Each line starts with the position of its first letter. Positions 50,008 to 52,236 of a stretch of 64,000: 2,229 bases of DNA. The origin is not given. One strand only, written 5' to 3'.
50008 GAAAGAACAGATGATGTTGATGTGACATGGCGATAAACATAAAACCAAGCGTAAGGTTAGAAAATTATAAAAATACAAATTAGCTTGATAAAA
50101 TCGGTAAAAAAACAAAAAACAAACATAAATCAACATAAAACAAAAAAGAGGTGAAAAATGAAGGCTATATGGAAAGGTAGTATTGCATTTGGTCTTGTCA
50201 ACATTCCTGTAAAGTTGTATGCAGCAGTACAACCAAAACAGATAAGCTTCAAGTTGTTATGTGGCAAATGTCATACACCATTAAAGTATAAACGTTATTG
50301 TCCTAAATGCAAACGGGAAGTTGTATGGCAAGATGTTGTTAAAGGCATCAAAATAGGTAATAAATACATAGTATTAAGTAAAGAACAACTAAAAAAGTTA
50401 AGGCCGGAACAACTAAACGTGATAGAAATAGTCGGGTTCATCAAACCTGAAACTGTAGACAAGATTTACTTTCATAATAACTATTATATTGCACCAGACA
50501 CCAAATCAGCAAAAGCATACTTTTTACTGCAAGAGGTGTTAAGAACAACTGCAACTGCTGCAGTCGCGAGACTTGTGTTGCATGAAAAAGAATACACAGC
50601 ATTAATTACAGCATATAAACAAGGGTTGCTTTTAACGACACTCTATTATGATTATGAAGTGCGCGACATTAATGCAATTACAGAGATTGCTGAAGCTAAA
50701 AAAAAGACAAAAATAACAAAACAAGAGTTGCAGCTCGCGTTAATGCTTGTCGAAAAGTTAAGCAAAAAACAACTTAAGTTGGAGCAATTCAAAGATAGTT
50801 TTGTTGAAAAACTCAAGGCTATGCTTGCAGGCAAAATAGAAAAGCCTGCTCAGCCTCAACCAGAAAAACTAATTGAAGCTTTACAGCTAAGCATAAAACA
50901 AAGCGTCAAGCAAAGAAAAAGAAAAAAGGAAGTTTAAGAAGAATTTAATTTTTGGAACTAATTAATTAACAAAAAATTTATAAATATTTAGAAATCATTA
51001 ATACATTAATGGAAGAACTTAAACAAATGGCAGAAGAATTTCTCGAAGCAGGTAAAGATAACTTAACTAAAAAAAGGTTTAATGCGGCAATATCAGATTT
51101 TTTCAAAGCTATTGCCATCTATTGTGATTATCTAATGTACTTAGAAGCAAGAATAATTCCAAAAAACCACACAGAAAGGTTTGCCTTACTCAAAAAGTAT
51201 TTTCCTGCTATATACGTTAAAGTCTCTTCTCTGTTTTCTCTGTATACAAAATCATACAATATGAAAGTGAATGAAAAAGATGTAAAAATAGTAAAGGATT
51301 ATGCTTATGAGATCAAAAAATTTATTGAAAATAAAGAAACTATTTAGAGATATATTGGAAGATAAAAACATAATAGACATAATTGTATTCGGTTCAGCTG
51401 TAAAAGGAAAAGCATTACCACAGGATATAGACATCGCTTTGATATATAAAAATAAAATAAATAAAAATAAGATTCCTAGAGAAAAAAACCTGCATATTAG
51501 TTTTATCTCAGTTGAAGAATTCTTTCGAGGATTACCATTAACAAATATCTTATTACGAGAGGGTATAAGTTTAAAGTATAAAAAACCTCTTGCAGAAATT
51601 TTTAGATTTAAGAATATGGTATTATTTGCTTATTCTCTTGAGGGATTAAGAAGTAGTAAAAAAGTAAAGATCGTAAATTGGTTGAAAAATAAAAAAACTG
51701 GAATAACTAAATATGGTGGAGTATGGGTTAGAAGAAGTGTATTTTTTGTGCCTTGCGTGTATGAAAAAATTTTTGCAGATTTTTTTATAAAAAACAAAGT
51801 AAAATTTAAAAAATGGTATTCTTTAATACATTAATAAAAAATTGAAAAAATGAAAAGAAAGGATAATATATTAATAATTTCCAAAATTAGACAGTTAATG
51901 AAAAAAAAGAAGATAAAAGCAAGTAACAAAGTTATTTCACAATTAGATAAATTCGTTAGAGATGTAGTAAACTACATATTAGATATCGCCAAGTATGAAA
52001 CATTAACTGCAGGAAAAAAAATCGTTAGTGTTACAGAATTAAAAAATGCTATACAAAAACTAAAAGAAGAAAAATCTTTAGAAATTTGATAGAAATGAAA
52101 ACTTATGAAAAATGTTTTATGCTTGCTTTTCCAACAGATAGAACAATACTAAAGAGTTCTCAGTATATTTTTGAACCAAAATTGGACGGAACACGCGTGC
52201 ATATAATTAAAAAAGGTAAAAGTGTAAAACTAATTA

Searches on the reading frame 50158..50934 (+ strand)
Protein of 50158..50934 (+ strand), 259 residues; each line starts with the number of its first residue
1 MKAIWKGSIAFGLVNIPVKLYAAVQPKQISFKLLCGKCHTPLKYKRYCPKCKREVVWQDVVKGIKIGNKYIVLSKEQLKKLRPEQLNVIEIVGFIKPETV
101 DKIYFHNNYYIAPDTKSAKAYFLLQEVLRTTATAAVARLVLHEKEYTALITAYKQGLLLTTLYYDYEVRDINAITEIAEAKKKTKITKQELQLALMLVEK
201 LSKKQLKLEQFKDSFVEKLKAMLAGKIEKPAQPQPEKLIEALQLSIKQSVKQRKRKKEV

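Call 75: search_protein_families(library=pfam, proteins=[window:50158-50934:+], max_evalue=0.01)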
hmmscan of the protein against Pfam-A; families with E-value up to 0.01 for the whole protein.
window:50158-50934:+ (259 aa): 1 family
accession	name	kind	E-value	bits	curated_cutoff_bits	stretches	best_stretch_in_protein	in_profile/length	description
PF02735.22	Ku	-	1.7e-44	152.5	25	1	11-192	2-189/190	Ku70/Ku80 beta-barrel domain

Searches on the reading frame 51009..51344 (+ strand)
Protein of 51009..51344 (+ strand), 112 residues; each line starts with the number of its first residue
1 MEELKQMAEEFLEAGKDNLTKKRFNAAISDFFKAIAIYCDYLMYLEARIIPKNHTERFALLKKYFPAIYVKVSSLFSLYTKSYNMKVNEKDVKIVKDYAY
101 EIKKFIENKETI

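Call 48: search_protein_families(library=pfam, proteins=[window:51009-51344:+], max_evalue=1)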
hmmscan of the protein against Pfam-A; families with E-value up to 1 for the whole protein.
window:51009-51344:+ (112 aa): 1 family
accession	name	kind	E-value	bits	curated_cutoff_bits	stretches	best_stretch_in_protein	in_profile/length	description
PF05168.19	HEPN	-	0.0028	18.2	22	1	1-84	1-89/117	HEPN domain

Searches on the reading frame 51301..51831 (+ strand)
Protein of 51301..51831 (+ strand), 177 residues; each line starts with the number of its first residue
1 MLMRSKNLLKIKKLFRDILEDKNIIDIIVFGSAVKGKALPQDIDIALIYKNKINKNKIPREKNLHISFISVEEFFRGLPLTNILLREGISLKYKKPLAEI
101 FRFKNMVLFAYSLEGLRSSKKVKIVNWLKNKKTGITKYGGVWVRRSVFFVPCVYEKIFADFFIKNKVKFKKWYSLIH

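Call 48: search_protein_families(library=pfam, proteins=[window:51301-51831:+], max_evalue=1)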
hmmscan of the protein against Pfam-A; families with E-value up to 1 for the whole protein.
window:51301-51831:+ (177 aa): 4 families
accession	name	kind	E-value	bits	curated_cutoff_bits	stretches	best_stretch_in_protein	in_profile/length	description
PF18765.7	Polbeta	-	4.6e-08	33.6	26.9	1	17-57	5-47/93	Polymerase beta, Nucleotidyltransferase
PF01909.29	NTP_transf_2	-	5e-07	30.5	21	1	14-80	3-69/93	Nucleotidyltransferase domain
PF22014.2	DUF6932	-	0.0084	17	27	1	12-58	38-82/142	Family of unknown function (DUF6932)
PF22600.2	MTPAP-like_central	-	0.11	13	27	1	8-65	26-81/139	Poly(A) RNA polymerase, mitochondrial-like, central palm domain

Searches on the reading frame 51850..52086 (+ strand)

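Call 75: search_protein_families(library=pfam, proteins=[window:51850-52086:+], max_evalue=0.01)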
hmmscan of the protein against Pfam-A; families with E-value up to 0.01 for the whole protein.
window:51850-52086:+ (79 aa): 1 family
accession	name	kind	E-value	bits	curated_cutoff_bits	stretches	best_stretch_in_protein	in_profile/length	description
PF02291.21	TFIID-31kDa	-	0.0035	17.9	29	1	13-73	11-72/122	Transcription initiation factor IID, 31kD subunit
